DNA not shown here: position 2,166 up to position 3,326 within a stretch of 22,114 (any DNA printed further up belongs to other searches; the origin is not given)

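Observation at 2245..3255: AT-rich single-gene moron with its own promoter between the spanin genes and the HNH/terminase module: 287-aa protein of unknown family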

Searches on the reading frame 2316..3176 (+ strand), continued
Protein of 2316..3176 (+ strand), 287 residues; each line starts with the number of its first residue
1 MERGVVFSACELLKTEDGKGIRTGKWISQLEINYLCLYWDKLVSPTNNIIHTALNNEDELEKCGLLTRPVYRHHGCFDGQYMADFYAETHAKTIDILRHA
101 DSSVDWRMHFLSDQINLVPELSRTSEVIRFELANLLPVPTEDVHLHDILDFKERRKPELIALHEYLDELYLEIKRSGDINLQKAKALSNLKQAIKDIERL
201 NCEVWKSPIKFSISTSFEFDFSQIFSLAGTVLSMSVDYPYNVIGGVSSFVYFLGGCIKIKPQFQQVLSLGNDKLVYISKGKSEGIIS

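Call 51: search_protein_representatives(alignment_id=A1)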
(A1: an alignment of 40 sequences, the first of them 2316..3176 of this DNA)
Query: 40 sequences, 287 profile positions. Proteins with E-value up to 0.001 (for the whole library): 1729; up to 1e-10: 1213; up to 1e-30: 387. The best 150 are listed.
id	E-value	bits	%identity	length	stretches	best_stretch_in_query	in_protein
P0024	2.2e-124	431.0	-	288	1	1-286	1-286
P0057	6.5e-107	373.7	-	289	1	1-286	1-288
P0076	1.3e-100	353.0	-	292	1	1-286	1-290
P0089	1.8e-99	349.3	-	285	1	1-286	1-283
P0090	1.6e-94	333.0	-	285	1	1-286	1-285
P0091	4.8e-94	331.5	-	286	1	1-286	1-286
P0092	2.0e-88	313.0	-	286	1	1-286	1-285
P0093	4.2e-88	311.9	-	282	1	1-286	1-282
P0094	6.4e-82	291.7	-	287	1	1-286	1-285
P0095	1.6e-79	283.8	-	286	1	1-286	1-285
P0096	2.7e-78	279.8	-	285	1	2-286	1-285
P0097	5.6e-78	278.7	-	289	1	3-286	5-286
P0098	4.6e-77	275.7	-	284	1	1-286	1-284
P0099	9.4e-76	271.4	-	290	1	1-286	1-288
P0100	1.6e-75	270.7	-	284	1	1-286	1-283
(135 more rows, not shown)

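Call 53: search_protein_families(library=padloc, alignment_id=A2, max_evalue=0.00001)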
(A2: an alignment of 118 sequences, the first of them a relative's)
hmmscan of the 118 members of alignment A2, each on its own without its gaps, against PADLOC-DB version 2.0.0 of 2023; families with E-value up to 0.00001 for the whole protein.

A. member 1, L004:7296-7658:+ (121 aa): 0 families

B. families by the number of members that match (of 118 scanned): 65 families (the first 25 are shown)
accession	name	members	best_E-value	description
PDLC03598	REase_MTase_IIG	1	0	Type IIG restriction enzyme-methyltransferase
PDLC04105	HerA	1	1e-156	-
PDLC03253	MTase_II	1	1.1e-101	Type II methyltransferase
PDLC00394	SduA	1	4.5e-87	DUF4263 domain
PDLC02188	HerA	1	9e-87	-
PDLC04102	HerA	1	1.1e-78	-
PDLC03599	REase_MTase_IIG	1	3.2e-78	Type IIG restriction enzyme-methyltransferase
PDLC03627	REase_MTase_IIG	1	2.7e-70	Type IIG restriction enzyme-methyltransferase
PDLC04098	HerA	1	4.6e-70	-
PDLC04106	HerA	1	2e-63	-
PDLC04104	HerA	1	1e-61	-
PDLC04103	HerA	1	1.1e-57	-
PDLC00391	SduA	1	9e-56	DUF4263 domain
PDLC02185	HerA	1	9.7e-54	-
PDLC04100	HerA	1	3.2e-52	-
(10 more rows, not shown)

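Call 65: search_dna_similar(query=window:2316-3176:+, collection=phages, mode=protein, max_rows=40, max_evalue=0.001)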
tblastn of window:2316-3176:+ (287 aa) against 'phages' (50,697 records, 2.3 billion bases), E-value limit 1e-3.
Records with a match: 4; places in all: 4; records where one place covers at least 80% of the query: 2.
Best place of each record, by identity: <60% 4.
By first word of the organism name: Vibrio 2; Klebsiella 2.
By host as written in the record: Klebsiella pneumoniae 2; Vibrio cyclitrophicus 10N.286.54.E4 1; Vibrio cyclitrophicus ZF14 1.
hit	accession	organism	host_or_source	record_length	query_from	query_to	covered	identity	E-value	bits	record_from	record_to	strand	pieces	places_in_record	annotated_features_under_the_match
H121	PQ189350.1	Vibrio phage 10N.286.54.E4_PE001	Vibrio cyclitrophicus 10N.286.54.E4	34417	1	247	86%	32.9%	1e-25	112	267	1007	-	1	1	hypothetical protein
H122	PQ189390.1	Vibrio phage ZF14_PE001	Vibrio cyclitrophicus ZF14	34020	1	286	100%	25.7%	6e-18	89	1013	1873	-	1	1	hypothetical protein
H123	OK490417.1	Klebsiella phage Kp4865-1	Klebsiella pneumoniae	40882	27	231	71%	28.8%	4e-15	81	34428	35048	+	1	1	record has no annotation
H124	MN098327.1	Klebsiella phage Mulock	Klebsiella pneumoniae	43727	36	236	70%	28.2%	4e-12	72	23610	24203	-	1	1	hypothetical protein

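Call 66: search_dna_similar(query=window:2316-3176:+, collection=plasmids, mode=protein, max_rows=25, max_evalue=0.001)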
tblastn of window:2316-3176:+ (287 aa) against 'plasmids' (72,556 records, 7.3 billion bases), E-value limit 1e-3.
Records with a match: 9; places in all: 9; records where one place covers at least 80% of the query: 7.
Best place of each record, by identity: <60% 9.
By first word of the organism name: Vibrio 4; Acinetobacter 3; Proteus 1; Aeromonas 1.
By predicted mobility (MOB-suite, as given by PLSDB): non-mobilizable 7; mobilizable 1; conjugative 1.
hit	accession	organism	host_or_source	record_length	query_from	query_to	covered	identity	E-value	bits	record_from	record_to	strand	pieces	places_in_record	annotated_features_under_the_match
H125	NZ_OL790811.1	Proteus mirabilis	-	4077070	1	286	100%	45.3%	6e-70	241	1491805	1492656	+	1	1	none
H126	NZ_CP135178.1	Vibrio cyclitrophicus ZF270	filtered seawater (large, >=63 ...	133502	1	287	100%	28.5%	3e-26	115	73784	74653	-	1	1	DUF6236 family protein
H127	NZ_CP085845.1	Vibrio diabolicus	Mactra veneriformis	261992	3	260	90%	27.5%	1e-14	81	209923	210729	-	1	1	DUF6236 family protein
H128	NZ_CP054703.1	Vibrio alginolyticus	Penaeus monodon,cell culture,post ...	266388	3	260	90%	27.5%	1e-14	81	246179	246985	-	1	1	DUF6236 family protein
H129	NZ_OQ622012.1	Vibrio parahaemolyticus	-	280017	3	260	90%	27.5%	1e-14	81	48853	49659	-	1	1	DUF6236 family protein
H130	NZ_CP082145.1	Acinetobacter lwoffii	cell culture,permafrost, Kolyma lowland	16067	1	231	80%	26.4%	8e-21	99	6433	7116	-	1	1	DUF6236 family protein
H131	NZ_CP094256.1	Acinetobacter indicus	mixed culture,chicken fecal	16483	1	231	80%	26.4%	8e-21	99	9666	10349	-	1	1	DUF6236 family protein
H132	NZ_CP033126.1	Acinetobacter wuhouensis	Culture,Sewage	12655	1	200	70%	25.2%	4e-8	62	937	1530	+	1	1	DUF6236 family protein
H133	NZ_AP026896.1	Aeromonas caviae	Microbe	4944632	2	222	77%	22.7%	1e-6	57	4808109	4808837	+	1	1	none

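Call 67: get_annotated_region(hit=H130, flank=5000)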
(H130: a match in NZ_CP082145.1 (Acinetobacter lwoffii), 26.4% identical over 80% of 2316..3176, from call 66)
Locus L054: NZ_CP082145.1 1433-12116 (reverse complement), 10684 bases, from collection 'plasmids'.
description: Acinetobacter lwoffii strain ED23-35 plasmid pALWED1.3, complete sequence
organism: Acinetobacter lwoffii (NCBI taxid 28090)
taxonomy: Bacteria; Pseudomonadota; Gammaproteobacteria; Moraxellales; Moraxellaceae; Acinetobacter; Acinetobacter lwoffii
host: -; source: cell culture,permafrost, Kolyma lowland; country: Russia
typing (MOB-suite, as given by PLSDB): non-mobilizable; replicon rep_cluster_1285
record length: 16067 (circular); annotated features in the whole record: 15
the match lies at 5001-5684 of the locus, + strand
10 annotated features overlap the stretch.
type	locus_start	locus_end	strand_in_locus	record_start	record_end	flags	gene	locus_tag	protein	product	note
CDS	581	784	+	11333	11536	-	-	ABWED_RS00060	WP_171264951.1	hypothetical protein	-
CDS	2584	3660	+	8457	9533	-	-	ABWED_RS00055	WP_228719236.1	hypothetical protein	-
CDS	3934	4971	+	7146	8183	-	-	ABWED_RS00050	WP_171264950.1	HEPN domain-containing protein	-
CDS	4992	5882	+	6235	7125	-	-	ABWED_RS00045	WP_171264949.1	DUF6236 family protein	-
CDS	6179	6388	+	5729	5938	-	-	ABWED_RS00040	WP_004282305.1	hypothetical protein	-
CDS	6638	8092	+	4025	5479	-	-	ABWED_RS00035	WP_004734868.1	SulP family inorganic anion transporter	-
CDS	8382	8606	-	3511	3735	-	-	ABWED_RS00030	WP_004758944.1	hypothetical protein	-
CDS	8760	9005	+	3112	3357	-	-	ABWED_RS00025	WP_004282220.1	hypothetical protein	-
CDS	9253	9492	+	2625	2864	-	-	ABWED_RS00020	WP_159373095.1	hypothetical protein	-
CDS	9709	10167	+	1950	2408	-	-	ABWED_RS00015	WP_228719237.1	ribbon-helix-helix domain-containing protein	-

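Call 68: get_annotated_region(hit=H124, flank=4000)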
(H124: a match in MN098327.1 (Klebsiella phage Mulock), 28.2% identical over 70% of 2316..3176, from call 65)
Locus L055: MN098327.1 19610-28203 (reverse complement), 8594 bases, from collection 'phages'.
description: Klebsiella phage Mulock, complete genome.
organism: Klebsiella phage Mulock (NCBI taxid 2650873)
taxonomy: Viruses; Duplodnaviria; Heunggongvirae; Uroviricota; Caudoviricetes
host: Klebsiella pneumoniae; source: wastewater; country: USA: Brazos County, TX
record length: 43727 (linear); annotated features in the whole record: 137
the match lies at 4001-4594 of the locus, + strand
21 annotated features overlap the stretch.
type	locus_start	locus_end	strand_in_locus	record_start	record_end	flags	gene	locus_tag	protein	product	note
CDS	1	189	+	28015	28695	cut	-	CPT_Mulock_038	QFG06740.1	exonuclease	blastp match to canonical phage db lambdap41 exonuclease, e=3.1e-150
regulatory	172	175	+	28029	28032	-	-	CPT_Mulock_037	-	ribosome_binding_site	CPT_Mulock_037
CDS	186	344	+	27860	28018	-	-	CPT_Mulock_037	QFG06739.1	hypothetical protein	-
regulatory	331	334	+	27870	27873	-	-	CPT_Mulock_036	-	ribosome_binding_site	CPT_Mulock_036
CDS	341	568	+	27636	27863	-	-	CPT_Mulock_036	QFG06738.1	hypothetical protein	-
CDS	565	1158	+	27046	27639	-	-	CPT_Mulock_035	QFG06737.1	adenine methylase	Shares homology to Enterobacteria phage epsilon15 adenine methylase (e value 1e-129)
regulatory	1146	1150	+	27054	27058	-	-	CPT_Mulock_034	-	ribosome_binding_site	CPT_Mulock_034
CDS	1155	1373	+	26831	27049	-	-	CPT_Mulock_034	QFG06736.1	hypothetical protein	-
regulatory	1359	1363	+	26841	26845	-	-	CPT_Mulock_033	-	ribosome_binding_site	CPT_Mulock_033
CDS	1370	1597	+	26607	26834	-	-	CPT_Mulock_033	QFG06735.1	hypothetical protein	-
regulatory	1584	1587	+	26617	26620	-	-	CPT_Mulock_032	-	ribosome_binding_site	CPT_Mulock_032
CDS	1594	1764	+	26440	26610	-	-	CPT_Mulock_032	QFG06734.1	TraR/DksA family transcriptional regulator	blastp match to TraR/DksA family transcriptional regulator [Klebsiella pneumoniae], e=7e-30; protein match to PF01258: ...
regulatory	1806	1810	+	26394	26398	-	-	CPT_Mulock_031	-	ribosome_binding_site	CPT_Mulock_031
CDS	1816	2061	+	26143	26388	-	-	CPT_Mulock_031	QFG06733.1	excisionase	Shares homology to Salmonella phage FSL SP-016 excisionase (e value 5e-37); Shares homology to Escherichia phage P13771 ...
regulatory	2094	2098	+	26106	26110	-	-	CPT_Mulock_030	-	ribosome_binding_site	CPT_Mulock_030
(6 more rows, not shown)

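Call 69: get_annotated_region(hit=H121, flank=4000)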
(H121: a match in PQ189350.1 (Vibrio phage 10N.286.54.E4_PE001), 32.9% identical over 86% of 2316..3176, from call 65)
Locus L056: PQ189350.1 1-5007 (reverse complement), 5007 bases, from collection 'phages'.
description: Vibrio phage 10N.286.54.E4_PE001, complete genome.
organism: Vibrio phage 10N.286.54.E4_PE001 (NCBI taxid 3385330)
taxonomy: Viruses; Duplodnaviria; Heunggongvirae; Uroviricota; Caudoviricetes
host: Vibrio cyclitrophicus 10N.286.54.E4; source: seawater; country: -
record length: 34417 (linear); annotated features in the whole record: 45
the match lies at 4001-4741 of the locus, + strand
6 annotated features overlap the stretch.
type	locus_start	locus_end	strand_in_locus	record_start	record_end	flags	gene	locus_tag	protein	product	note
CDS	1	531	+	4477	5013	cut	-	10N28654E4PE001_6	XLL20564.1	hypothetical protein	YO34_BPHC1_Uncharacterized_20.8_kDa_protein_in_lys_ 3'region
CDS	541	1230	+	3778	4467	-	-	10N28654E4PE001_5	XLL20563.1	hypothetical protein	YO35_BPHC1_Uncharacterized_58.7_kDa_protein_in_lys_ 3'region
CDS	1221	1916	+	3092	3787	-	-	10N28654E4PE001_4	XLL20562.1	hypothetical protein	YO35_BPHC1_Uncharacterized_58.7_kDa_protein_in_lys_ 3'region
CDS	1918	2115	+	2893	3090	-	-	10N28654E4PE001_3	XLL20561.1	hypothetical protein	-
CDS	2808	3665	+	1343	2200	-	-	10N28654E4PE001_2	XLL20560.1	hypothetical protein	HNH_endonuclease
CDS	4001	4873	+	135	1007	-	-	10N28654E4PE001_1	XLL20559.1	hypothetical protein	Family_of_unknown_function_(DUF6236)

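Call 71: search_protein_families(library=padloc, proteins=[L045:6902-7231:+, L045:7247-8050:+, L045:8309-9763:+, L047:8663-9178:-, L047:9286-9873:+, L048:7061-7717:+, L046:7062-7952:+, L054:3934-4968:+], max_evalue=0.01)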
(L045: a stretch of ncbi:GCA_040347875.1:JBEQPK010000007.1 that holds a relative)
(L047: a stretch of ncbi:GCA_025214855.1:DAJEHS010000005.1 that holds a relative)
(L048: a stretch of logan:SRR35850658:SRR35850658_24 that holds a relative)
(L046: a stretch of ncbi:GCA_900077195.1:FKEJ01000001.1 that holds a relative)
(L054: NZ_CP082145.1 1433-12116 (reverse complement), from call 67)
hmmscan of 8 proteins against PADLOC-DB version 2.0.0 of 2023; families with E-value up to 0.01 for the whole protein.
L045:6902-7231:+ (110 aa): 0 families

L045:7247-8050:+ (268 aa): 0 families

L045:8309-9763:+ (485 aa): 0 families

L047:8663-9178:- (172 aa): 0 families

L047:9286-9873:+ (196 aa): 0 families

L048:7061-7717:+ (219 aa): 0 families

L046:7062-7952:+ (297 aa): 0 families

L054:3934-4968:+ (345 aa): 2 families
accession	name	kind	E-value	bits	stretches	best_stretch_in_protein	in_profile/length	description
PDLC04038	PD-T4-5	-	7.2e-10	36.6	1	15-108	8-100/309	-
PDLC02344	AbiD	-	1.9e-05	22.5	1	38-178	60-210/277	AbiD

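Call 72: search_protein_families(library=pfam, proteins=[L045:6902-7231:+, L045:7247-8050:+, L045:8309-9763:+, L047:8663-9178:-, L047:9286-9873:+, L048:7061-7717:+, L046:7062-7952:+, L054:3934-4968:+], max_evalue=0.01)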
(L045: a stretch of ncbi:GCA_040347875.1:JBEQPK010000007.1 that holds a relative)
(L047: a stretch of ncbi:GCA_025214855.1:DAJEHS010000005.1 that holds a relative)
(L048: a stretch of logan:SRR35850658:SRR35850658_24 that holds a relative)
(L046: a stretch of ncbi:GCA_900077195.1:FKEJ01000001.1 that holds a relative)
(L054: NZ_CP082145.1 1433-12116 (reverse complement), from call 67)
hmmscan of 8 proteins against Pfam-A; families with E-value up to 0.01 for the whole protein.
L045:6902-7231:+ (110 aa): 0 families

L045:7247-8050:+ (268 aa): 1 family
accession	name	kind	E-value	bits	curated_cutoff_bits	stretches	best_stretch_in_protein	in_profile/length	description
PF09327.17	Phage_Tail_Tip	-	4e-08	33.6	22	1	137-191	13-71/139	Bacteriophage tail tip fiber protein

L045:8309-9763:+ (485 aa): 1 family
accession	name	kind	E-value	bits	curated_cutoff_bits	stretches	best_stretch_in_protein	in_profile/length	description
PF00535.33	Glycos_transf_2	-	0.0017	18.7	23.3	1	23-109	3-94/168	Glycosyl transferase family 2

L047:8663-9178:- (172 aa): 0 families

L047:9286-9873:+ (196 aa): 0 families

L048:7061-7717:+ (219 aa): 0 families

L046:7062-7952:+ (297 aa): 1 family
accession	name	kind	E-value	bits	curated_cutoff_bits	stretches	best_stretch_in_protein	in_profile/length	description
PF09327.17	Phage_Tail_Tip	-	2.1e-09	37.7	22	1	148-196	19-68/139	Bacteriophage tail tip fiber protein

L054:3934-4968:+ (345 aa): 4 families
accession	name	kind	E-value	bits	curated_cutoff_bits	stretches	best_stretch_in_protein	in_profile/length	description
PF18735.6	HEPN_RiboL-PSP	-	2.2e-06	28.2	28.4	1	61-200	42-189/191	RiboL-PSP-HEPN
PF07751.16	Abi_2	-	6.9e-05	23.7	25.6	1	24-173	21-182/184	Abi-like protein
PF21682.2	AF_2299-like_N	-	0.0037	17.7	27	1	24-106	23-102/134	CDP-alcohol phosphatidyltransferase AF_2299-like, N-terminal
PF18731.6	HEPN_Swt1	-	0.0081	16.9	27.5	0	124-191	61-113/115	Swt1-like HEPN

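Call 81: find_related_loci(query=A1, collection=viral_contigs, flank=5000)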
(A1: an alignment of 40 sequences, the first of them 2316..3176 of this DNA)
Query A1 (287 aa) in viral_contigs; peptide patterns used: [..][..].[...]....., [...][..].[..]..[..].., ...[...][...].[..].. (x = any residue, [..] = any of these).
249 stretches matched a pattern; 84 encode a relative of the query (tblastn E <= 1e-3); the best 80 are kept; 77 distinct loci.
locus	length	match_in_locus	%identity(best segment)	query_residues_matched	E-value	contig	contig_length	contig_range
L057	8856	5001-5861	100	1-287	0e+0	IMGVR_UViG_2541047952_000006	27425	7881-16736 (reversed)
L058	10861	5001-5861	100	1-287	0e+0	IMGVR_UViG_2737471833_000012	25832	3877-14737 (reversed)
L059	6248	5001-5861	100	1-287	0e+0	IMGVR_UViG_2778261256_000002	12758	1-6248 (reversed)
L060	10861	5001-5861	99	1-287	0e+0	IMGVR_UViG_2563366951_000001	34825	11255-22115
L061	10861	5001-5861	99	1-287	0e+0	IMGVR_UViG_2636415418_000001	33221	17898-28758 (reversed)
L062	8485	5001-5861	99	1-287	0e+0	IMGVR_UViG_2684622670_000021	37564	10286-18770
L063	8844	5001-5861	99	1-287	0e+0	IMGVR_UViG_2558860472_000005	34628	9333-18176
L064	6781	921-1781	72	1-285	3e-144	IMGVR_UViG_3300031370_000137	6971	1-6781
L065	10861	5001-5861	72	1-286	5e-143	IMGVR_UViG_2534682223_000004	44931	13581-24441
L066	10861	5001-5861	99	1-287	0e+0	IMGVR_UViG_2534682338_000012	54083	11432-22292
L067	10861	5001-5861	68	1-286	7e-136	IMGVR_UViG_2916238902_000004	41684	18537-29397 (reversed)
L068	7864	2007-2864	55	1-286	7e-109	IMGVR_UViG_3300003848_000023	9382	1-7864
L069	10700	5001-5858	52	1-286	9e-100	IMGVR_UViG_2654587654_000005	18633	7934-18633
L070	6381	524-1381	51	1-286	3e-99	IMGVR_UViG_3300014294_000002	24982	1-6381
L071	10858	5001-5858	52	1-286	2e-99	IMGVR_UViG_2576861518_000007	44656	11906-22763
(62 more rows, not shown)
